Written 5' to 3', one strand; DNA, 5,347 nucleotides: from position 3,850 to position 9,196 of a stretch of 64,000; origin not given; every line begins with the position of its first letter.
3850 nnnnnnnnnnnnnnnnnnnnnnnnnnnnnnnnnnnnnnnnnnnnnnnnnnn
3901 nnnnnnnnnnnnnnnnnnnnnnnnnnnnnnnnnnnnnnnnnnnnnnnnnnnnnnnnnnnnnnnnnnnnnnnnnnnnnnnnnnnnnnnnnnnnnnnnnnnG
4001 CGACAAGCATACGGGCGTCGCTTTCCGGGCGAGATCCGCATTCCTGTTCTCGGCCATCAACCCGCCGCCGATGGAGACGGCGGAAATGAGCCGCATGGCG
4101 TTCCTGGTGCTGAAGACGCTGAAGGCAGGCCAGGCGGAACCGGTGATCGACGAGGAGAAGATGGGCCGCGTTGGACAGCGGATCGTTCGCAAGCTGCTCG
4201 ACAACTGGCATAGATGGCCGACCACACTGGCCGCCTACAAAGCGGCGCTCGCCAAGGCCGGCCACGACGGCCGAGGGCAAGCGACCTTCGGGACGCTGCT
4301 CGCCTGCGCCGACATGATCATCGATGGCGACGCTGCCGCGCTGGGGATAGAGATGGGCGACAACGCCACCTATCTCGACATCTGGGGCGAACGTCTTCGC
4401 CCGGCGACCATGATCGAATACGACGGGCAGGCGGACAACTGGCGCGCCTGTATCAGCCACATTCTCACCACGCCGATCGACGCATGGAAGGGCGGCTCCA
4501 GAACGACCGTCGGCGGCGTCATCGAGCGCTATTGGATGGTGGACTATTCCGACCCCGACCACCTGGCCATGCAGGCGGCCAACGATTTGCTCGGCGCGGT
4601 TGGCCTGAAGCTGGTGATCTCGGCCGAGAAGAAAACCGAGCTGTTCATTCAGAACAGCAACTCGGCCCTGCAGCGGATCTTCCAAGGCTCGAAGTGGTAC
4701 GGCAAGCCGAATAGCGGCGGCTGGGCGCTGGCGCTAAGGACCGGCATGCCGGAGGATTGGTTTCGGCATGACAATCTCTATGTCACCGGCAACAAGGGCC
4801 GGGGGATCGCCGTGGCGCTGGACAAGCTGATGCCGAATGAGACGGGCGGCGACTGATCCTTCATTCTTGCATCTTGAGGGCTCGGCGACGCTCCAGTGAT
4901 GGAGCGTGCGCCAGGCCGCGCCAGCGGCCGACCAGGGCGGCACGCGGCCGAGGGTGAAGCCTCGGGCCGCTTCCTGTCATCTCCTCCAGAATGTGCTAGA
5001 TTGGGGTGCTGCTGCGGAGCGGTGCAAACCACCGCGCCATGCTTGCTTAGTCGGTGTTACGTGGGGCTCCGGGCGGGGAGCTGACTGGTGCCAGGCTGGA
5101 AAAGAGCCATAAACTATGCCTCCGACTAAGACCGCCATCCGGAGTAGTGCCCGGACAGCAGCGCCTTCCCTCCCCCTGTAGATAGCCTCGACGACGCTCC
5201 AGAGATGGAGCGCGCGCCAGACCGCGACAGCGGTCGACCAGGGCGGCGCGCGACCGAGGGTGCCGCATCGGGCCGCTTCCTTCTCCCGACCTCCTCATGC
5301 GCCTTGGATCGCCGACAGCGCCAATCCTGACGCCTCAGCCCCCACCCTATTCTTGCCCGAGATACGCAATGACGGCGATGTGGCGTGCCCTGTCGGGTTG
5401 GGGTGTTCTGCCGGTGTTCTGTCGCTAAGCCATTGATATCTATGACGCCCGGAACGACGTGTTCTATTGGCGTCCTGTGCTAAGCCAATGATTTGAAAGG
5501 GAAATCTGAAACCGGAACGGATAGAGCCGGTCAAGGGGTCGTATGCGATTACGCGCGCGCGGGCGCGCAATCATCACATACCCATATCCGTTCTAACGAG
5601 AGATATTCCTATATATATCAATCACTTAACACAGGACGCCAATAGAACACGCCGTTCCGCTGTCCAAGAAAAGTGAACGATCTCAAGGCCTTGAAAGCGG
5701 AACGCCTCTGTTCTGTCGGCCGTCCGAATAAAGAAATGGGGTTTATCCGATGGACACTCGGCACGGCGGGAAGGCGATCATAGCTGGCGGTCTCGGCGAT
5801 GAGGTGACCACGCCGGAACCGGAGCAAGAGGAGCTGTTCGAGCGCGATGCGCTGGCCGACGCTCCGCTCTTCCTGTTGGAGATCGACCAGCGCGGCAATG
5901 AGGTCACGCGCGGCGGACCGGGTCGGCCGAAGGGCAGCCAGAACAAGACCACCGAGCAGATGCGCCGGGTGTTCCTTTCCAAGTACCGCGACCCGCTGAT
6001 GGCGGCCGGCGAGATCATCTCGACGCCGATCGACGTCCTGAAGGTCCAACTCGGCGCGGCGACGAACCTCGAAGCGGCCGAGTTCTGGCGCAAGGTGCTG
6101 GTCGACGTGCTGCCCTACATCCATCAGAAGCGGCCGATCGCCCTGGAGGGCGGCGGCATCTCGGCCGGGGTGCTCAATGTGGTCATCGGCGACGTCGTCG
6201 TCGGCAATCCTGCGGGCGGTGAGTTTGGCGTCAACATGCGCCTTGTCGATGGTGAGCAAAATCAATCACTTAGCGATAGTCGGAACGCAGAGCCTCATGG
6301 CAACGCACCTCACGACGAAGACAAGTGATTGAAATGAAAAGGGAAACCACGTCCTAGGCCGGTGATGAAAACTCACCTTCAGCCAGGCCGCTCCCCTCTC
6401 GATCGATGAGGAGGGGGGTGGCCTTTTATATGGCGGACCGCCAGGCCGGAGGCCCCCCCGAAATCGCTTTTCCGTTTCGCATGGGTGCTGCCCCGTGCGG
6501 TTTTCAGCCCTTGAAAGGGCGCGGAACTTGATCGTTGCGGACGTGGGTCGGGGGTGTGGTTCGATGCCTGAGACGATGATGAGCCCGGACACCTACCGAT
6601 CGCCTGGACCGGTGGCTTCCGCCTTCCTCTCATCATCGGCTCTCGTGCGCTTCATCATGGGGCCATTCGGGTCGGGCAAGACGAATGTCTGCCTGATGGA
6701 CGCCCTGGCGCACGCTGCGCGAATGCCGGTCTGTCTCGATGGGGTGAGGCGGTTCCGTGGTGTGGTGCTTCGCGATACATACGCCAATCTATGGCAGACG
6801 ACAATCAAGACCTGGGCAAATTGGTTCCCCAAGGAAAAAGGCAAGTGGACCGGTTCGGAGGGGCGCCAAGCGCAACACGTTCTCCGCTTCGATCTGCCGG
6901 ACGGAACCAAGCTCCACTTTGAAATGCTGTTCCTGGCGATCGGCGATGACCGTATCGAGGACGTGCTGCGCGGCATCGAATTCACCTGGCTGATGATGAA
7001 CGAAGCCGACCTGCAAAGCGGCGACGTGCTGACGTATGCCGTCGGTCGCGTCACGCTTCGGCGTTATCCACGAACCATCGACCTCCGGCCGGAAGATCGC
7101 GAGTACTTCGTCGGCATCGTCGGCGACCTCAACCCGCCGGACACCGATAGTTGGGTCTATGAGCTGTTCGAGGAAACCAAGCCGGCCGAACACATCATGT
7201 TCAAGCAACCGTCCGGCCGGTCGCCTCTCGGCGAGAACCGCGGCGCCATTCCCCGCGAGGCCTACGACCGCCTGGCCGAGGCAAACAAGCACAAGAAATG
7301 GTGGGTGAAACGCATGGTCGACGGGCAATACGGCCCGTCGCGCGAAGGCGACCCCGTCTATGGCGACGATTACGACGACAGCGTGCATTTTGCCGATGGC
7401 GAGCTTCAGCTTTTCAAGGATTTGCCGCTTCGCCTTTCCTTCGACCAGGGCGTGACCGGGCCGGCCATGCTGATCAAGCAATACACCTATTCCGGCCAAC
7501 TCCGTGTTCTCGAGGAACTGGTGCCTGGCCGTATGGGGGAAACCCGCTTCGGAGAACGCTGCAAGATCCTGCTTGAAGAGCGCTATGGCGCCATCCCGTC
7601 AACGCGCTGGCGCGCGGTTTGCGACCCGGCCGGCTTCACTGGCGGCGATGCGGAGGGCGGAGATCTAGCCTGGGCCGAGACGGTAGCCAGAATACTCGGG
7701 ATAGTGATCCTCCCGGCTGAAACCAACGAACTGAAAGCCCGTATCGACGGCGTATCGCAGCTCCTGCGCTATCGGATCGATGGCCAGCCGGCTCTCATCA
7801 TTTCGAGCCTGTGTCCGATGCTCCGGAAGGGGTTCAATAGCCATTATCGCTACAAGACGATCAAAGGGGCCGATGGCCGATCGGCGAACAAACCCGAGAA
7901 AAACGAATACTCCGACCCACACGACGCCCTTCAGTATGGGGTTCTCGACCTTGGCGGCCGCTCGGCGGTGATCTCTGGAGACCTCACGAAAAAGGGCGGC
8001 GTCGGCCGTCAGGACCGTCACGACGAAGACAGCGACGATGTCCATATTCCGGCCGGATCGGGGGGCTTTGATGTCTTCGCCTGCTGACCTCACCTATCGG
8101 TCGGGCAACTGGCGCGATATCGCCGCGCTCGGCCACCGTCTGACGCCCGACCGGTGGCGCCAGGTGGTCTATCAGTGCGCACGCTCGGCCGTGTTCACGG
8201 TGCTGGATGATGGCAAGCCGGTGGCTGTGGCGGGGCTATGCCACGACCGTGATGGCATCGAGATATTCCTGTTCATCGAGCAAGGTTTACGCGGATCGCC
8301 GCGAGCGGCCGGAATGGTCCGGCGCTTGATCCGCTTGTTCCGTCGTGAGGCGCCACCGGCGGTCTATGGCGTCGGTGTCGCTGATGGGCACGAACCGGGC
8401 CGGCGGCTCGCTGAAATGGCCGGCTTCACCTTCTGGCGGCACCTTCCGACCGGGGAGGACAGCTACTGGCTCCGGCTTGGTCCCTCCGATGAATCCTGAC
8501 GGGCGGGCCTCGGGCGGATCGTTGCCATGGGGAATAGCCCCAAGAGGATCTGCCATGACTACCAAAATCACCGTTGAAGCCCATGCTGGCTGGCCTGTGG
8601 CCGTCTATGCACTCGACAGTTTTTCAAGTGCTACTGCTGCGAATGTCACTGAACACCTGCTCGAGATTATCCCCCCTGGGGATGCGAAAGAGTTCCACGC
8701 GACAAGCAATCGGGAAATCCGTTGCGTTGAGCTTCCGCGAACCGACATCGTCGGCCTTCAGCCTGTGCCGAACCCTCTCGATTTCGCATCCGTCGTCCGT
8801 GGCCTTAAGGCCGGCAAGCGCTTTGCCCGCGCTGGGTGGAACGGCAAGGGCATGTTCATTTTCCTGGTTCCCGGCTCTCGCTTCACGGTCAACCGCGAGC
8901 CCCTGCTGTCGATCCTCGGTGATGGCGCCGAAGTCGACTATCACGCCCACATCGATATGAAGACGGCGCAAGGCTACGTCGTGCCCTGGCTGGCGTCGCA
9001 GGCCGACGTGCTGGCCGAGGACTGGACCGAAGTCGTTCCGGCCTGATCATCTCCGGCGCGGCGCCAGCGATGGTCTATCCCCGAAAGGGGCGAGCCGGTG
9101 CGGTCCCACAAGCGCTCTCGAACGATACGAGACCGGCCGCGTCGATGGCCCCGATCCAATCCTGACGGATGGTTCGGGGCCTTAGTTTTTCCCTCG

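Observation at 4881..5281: Duplicated 95-bp non-coding element with compensatory base changes beside the phage origin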

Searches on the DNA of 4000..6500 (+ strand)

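Call 4: search_rna_families(source=window, start=4000, end=6500, threshold=evalue, max_evalue=10, show_alignments=3)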
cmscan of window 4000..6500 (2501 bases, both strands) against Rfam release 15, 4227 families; matches with E-value up to 10: 5.
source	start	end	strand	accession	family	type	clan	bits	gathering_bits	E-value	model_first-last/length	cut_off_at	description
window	4888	4944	-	RF01665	P13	Gene; sRNA;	-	20.4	70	4.6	1-76/76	no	Pseudomonas sRNA P13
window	4794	4893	-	RF02802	PyrR204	Gene; snRNA; snoRNA; HACA-box;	-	19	71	1.1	1-57/57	no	Pyrobaculum sRNA 204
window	5985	6060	-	RF00305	snoZ248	Gene; snRNA; snoRNA; CD-box;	-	17.6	120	5.1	1-137/137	no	Small nucleolar RNA Z248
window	5927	5978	-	RF01804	Lambda_thermo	Cis-reg; thermoregulator;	-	15.2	50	6.9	1-59/59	no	Lambda phage CIII thermoregulator element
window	4239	4281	-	RF03163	c4-a1b1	Gene; antisense;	CL00128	14.1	46.7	3.2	1-53/53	no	a1, b1 targets of C4 antisense RNA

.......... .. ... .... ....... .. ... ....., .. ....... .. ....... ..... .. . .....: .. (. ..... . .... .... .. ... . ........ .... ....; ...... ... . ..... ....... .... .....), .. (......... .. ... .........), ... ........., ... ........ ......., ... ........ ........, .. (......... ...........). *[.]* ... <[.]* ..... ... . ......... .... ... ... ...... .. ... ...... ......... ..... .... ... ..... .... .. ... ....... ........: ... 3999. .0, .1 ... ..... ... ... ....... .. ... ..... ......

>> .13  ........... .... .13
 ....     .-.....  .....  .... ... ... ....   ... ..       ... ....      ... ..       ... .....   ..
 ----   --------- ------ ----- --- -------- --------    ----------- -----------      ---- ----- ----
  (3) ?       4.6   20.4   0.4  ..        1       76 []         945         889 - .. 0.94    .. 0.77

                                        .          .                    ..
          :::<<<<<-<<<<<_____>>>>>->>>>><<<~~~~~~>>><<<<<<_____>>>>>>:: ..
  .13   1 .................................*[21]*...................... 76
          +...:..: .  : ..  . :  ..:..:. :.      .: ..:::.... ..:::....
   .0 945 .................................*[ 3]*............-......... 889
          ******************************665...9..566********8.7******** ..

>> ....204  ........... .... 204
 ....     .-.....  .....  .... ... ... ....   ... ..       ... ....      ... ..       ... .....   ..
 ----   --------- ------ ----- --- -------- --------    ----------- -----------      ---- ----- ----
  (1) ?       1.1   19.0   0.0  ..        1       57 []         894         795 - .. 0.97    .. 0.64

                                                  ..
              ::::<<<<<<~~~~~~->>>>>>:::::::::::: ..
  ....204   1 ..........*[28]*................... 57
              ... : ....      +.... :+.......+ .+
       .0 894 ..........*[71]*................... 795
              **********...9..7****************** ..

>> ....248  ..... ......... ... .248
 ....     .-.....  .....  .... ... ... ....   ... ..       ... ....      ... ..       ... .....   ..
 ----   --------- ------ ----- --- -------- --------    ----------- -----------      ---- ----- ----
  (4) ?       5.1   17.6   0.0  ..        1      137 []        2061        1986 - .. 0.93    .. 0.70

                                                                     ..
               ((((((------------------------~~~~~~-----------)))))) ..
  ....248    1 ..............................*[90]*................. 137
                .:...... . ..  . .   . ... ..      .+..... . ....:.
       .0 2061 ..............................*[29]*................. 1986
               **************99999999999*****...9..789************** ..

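Call 11: search_dna_similar(query=window:4857-5749:+, collection=phages, mode=distant, max_evalue=0.01)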
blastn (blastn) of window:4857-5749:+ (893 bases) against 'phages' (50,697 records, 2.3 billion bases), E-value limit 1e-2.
No match.

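Call 54: build_rna_model(alignment_id=A1, structure=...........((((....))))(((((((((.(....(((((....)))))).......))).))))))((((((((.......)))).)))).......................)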
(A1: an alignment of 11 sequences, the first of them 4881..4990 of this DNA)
Model R1 built from alignment A1 (11 sequences, 117 columns); structure: as given.
model positions 110; base pairs 27; branch points 2; effective number of sequences 1.78; information 0.59 bits per position. Calibrated on 0.2 Mb of random sequence (short: E-values are rough).
structure used (alignment columns):
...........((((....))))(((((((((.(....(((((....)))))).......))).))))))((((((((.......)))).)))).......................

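Call 55: search_with_rna_model(model_id=R1, sources=[window, L039, L040, L041, L042, L043, L044, L045, L046, L047, L048, L049, L050, L051, L052, L056, L058, L062, L063, L065, L066], max_evalue=1, make_alignment=true)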
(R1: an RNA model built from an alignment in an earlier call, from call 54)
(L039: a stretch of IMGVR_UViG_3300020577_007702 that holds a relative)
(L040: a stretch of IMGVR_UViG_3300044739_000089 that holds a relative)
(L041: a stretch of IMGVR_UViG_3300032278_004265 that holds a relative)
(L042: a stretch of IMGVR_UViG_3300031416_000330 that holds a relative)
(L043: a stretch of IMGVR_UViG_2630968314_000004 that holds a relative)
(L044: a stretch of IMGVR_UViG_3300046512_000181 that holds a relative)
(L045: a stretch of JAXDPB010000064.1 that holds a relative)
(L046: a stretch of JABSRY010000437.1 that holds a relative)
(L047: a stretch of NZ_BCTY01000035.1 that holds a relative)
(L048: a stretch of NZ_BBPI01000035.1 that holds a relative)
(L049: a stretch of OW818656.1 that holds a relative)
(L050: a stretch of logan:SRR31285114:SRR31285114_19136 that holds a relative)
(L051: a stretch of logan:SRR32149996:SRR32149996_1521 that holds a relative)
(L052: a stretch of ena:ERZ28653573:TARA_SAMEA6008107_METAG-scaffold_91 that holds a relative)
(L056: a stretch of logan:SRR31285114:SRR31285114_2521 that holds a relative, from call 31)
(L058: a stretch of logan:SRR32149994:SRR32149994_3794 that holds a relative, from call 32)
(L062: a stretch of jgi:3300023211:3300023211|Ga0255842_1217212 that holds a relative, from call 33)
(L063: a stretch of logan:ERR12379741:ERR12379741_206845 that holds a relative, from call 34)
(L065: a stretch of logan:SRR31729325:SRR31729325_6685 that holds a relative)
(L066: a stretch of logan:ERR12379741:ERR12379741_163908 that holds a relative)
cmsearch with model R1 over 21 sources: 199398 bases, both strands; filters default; matches with E-value up to 1: 19.
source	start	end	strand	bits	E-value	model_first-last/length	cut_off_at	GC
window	4881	4989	+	113.3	1.1e-24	1-110/110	no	0.74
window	5187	5295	+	110.3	5.5e-24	1-110/110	no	0.73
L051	6530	6639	+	107.6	2.4e-23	1-110/110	no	0.71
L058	2439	2548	+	107.6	2.4e-23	1-110/110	no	0.71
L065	3062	3171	+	106.7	3.9e-23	1-110/110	no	0.75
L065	3176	3285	+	106.3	4.8e-23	1-110/110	no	0.7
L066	5043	5152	+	102.1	5e-22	1-110/110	no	0.75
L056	1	89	+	90.8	2.3e-19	22-110/110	5'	0.74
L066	5156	5227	+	86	3.1e-18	1-72/110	3'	0.74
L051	6423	6527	+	73.5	3e-15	1-110/110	no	0.7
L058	2332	2436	+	73.5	3e-15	1-110/110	no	0.7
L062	91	203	+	64.6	3.6e-13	1-110/110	no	0.69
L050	3793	3840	+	49.1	1.8e-09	1-48/110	3'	0.77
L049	3208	3300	+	15.6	0.15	1-110/110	no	0.72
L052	3431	3536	+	15.1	0.2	1-110/110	no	0.71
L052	5391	5513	+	14.7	0.24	1-110/110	no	0.71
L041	6807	6925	-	13.6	0.44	1-110/110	no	0.69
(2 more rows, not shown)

Alignment A3: 19 matches aligned to the model, 169 columns, each read 5' to 3' on its own strand. Consensus structure (alignment columns), stored with it:
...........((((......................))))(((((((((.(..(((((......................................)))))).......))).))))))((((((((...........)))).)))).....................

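Call 59: search_with_rna_model(model_id=R1, sources=[window, L050, L051, L056, L062, L065, L066], max_evalue=0.000001, make_alignment=true, show_alignments=0)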
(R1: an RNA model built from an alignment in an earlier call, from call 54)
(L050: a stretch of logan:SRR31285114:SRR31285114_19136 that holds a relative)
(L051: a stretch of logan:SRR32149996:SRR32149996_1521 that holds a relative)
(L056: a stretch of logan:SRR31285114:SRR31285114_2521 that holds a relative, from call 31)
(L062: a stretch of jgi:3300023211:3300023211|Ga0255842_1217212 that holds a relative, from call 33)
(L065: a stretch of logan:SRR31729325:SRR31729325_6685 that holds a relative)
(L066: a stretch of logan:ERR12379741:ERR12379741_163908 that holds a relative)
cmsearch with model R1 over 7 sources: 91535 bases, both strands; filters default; matches with E-value up to 0.000001: 11.
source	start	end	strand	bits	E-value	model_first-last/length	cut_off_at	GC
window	4881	4989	+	113.3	5e-25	1-110/110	no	0.74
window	5187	5295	+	110.3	2.5e-24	1-110/110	no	0.73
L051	6530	6639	+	107.6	1.1e-23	1-110/110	no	0.71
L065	3062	3171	+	106.7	1.8e-23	1-110/110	no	0.75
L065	3176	3285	+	106.3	2.2e-23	1-110/110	no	0.7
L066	5043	5152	+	102.1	2.3e-22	1-110/110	no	0.75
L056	1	89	+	90.8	1.1e-19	22-110/110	5'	0.74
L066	5156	5227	+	86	1.4e-18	1-72/110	3'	0.74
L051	6423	6527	+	73.5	1.4e-15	1-110/110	no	0.7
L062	91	203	+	64.6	1.7e-13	1-110/110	no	0.69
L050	3793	3840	+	49.1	8.2e-10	1-48/110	3'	0.77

Alignment A4: 11 matches aligned to the model, 113 columns, each read 5' to 3' on its own strand. Consensus structure (alignment columns), stored with it:
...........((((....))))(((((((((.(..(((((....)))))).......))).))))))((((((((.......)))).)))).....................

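Call 68: search_with_rna_model(model_id=R1, sources=[L070, L071], max_evalue=5, filters=off)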
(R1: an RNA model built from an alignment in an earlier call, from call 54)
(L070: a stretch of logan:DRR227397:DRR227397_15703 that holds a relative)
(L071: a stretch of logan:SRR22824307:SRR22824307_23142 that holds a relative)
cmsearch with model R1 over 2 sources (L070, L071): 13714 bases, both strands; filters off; matches with E-value up to 5: 16.
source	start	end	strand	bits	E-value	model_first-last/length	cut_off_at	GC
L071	2348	2454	+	11.5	0.095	1-110/110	no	0.67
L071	5460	5476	+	10.2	0.2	34-50/110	no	0.88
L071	5125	5216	-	9.1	0.36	1-110/110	no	0.59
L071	1836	1900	+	8.8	0.42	1-110/110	no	0.6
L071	2324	2413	-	8.6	0.48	1-110/110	no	0.68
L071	6392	6462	+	8.5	0.51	1-110/110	no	0.65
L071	6661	6724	+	8.3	0.56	1-110/110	no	0.56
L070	3467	3557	+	7.6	0.8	1-110/110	no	0.64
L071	5817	5832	+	7.1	1.1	34-49/110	no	0.75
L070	4604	4708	+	7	1.2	1-110/110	no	0.65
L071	6636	6706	-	5.7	2.3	1-110/110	no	0.56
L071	5092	5188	+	5.5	2.6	1-110/110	no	0.7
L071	6354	6374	-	5.3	2.9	24-65/110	no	0.9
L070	3868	3971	+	4.8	3.8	1-110/110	no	0.59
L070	3076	3156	+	4.4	4.5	1-110/110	no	0.69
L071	2543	2571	+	4.3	4.8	26-63/110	no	0.93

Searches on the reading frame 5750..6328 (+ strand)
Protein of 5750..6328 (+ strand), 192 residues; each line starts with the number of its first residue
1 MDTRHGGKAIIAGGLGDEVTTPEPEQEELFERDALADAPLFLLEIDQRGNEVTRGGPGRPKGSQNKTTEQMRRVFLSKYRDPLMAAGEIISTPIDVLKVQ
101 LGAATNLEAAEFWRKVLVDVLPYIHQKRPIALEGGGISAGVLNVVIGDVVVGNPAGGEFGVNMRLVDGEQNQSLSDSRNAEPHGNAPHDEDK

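Call 8: search_protein_families(library=pfam, proteins=[window:5750-6328:+], max_evalue=0.01)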
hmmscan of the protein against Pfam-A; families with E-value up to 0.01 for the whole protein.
window:5750-6328:+ (192 aa): 0 families

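Call 9: search_protein_families(library=phrogs, proteins=[window:5750-6328:+], max_evalue=0.001)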
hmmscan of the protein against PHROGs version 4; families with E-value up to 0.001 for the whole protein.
window:5750-6328:+ (192 aa): 1 family
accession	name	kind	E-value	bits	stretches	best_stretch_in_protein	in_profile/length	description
phrog_15261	-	unknown function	6.4e-05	24.3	1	52-134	10-80/99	-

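Call 30: find_homologous_proteins(query=window:5750-6328:+, max_evalue=1e-10)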
Query window:5750-6328:+ (192 aa): 8 proteins with E <= 1e-10 among 385 candidates. Only proteins of 105 to 336 residues were searched: fused or split forms outside these lengths cannot appear, so this answer is no evidence that the protein stands alone or is whole; lengths 'longer' or 'shorter' looks for them.
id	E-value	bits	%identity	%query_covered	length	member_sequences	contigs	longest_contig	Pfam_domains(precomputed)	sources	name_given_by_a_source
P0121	7.2e-122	422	100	100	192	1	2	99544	-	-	-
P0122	9.5e-97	340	82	100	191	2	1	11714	-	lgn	-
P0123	3.4e-85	302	75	100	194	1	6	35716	-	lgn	-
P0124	3.3e-77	276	72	100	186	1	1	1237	-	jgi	-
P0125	9.6e-65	236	64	100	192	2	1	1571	-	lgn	-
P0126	1.6e-30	124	40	99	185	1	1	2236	-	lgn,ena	-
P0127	3.7e-29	120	41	99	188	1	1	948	-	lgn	-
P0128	2.8e-23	101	42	72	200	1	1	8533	-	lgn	-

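Call 31: find_encoding_contigs(protein=P0122, flank=3000, max_places=4)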
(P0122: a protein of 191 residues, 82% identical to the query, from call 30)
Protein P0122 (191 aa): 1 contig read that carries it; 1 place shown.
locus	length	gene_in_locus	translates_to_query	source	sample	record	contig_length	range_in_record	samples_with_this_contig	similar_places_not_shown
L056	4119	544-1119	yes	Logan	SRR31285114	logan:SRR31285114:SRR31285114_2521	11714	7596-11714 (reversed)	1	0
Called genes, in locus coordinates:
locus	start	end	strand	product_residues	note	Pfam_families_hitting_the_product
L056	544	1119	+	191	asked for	-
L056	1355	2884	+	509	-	-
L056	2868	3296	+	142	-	-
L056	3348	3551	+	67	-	-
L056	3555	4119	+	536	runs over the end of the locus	PF12236:Head-tail_con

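Call 32: find_encoding_contigs(protein=P0123, flank=3000, max_places=8)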
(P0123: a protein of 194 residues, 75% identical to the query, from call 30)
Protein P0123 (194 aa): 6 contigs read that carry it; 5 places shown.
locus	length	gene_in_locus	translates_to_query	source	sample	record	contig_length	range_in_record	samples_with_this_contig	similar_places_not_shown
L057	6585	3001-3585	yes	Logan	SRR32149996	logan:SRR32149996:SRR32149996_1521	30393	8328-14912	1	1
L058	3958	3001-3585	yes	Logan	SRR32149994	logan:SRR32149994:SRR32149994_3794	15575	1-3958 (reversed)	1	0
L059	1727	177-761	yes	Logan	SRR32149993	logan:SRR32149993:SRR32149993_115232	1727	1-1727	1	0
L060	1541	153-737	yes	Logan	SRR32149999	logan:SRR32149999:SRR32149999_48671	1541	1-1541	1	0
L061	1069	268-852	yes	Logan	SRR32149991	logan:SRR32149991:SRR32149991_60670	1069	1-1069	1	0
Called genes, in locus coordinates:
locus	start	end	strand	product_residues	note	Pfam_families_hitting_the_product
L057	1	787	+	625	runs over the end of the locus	-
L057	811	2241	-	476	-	-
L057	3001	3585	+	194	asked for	-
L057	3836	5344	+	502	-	-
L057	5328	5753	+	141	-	-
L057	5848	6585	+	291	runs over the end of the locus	-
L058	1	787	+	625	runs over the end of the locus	-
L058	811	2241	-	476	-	-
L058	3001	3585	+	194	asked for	-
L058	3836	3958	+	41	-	?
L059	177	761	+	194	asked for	-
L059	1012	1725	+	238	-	?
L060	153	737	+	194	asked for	-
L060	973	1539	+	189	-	?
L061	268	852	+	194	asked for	-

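Call 33: find_encoding_contigs(protein=P0124, flank=3000, max_places=3)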
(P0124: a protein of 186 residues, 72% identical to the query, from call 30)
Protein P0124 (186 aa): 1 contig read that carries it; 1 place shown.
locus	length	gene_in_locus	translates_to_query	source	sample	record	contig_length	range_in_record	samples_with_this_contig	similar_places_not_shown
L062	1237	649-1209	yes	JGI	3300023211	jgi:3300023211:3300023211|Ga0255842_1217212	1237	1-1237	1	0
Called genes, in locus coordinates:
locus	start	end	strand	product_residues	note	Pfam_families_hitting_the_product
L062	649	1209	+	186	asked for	-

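Call 34: find_encoding_contigs(protein=P0125, flank=3000, max_places=3)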
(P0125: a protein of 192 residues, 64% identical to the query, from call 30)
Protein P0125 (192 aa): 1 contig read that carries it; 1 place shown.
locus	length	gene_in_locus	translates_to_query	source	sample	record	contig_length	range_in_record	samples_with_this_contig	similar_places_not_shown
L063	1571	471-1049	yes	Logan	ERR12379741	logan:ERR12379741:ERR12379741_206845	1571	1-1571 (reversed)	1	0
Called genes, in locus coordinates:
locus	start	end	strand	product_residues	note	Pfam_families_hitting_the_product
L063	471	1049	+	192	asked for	-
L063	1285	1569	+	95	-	?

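Call 69: search_protein_families(library=pfam, proteins=[L065:3035-3268:-], max_evalue=0.01)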
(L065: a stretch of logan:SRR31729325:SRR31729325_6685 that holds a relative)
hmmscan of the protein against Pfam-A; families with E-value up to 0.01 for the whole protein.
L065:3035-3268:- (77 aa): 0 families

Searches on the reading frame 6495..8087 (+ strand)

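Call 8: search_protein_families(library=pfam, proteins=[window:6495-8087:+], max_evalue=0.01)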
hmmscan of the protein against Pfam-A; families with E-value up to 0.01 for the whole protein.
window:6495-8087:+ (530 aa): 0 families

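Call 9: search_protein_families(library=phrogs, proteins=[window:6495-8087:+], max_evalue=0.001)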
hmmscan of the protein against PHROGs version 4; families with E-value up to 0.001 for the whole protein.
window:6495-8087:+ (530 aa): 2 families
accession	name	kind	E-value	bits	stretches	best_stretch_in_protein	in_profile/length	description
phrog_2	-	head and packaging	1.8e-13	51.2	1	52-489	280-595/807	terminase large subunit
phrog_979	-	head and packaging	1.2e-09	38.4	1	26-224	143-313/642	terminase large subunit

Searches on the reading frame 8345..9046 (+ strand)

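Call 8: search_protein_families(library=pfam, proteins=[window:8345-9046:+], max_evalue=0.01)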
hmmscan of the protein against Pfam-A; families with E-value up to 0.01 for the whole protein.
window:8345-9046:+ (233 aa): 1 family
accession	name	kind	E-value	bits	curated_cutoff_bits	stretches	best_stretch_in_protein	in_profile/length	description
PF11195.14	Tad2-like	-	2.8e-22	79.5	25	1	146-230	2-73/73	Thoeris anti-defense 2-like domain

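Call 9: search_protein_families(library=phrogs, proteins=[window:8345-9046:+], max_evalue=0.001)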
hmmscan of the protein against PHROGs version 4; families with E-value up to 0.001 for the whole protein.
window:8345-9046:+ (233 aa): 3 families
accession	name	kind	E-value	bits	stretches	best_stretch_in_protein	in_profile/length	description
phrog_872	-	unknown function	1.5e-24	87.9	1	141-228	85-169/172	-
phrog_1048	-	unknown function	7.2e-24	85.9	1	146-230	111-194/211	-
phrog_30130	-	unknown function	3.5e-12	47.1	1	145-228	176-257/262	-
